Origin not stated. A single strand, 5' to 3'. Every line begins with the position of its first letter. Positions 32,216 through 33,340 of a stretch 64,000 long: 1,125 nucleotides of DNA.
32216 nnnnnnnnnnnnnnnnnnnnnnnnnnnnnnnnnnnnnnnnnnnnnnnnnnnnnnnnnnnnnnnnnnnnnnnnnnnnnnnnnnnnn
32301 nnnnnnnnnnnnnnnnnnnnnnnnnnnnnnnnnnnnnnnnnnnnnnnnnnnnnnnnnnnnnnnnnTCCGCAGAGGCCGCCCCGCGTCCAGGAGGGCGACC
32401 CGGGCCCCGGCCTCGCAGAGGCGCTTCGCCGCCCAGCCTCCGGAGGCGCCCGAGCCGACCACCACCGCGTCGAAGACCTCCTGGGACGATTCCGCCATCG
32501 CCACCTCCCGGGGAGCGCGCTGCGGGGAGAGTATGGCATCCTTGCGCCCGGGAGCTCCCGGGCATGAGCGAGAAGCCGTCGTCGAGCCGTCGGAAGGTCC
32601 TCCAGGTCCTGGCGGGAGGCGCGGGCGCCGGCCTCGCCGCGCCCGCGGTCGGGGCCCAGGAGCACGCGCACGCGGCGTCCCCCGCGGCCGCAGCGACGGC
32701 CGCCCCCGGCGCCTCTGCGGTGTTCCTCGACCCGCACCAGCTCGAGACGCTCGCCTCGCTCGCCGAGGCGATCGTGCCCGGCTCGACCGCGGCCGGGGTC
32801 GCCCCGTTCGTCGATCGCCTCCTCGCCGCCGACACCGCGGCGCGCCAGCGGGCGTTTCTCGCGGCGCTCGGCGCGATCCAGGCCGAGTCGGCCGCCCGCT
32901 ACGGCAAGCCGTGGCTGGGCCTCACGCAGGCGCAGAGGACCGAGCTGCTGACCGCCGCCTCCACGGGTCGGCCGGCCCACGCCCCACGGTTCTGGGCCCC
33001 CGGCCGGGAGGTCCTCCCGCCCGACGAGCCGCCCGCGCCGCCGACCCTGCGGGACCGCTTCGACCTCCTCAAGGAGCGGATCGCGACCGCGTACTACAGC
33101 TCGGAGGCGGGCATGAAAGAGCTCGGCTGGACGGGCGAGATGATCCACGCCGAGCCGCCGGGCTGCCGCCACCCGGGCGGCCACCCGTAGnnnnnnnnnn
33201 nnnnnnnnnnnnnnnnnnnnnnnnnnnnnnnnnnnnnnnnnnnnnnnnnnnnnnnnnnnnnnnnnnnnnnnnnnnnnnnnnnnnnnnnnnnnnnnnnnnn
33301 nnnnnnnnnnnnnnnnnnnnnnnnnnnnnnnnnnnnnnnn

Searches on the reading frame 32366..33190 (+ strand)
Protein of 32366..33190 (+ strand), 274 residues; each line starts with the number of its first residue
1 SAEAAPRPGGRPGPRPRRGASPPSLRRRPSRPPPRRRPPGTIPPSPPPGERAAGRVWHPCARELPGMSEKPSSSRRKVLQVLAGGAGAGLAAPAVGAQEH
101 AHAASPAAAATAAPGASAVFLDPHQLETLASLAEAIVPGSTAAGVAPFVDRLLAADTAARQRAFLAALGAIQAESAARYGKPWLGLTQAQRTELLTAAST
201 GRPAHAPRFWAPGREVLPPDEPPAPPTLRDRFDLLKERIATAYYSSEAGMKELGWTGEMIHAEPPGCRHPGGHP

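Call 67: search_protein_families(library=pfam, proteins=[window:32366-33190:+], max_evalue=0.0001)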
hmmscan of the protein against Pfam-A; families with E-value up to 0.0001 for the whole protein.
window:32366-33190:+ (274 aa): 1 family
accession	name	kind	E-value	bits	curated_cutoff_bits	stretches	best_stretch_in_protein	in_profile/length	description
PF13618.11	Gluconate_2-dh3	-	2.3e-20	73.8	23.4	1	123-255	1-128/135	Gluconate 2-dehydrogenase subunit 3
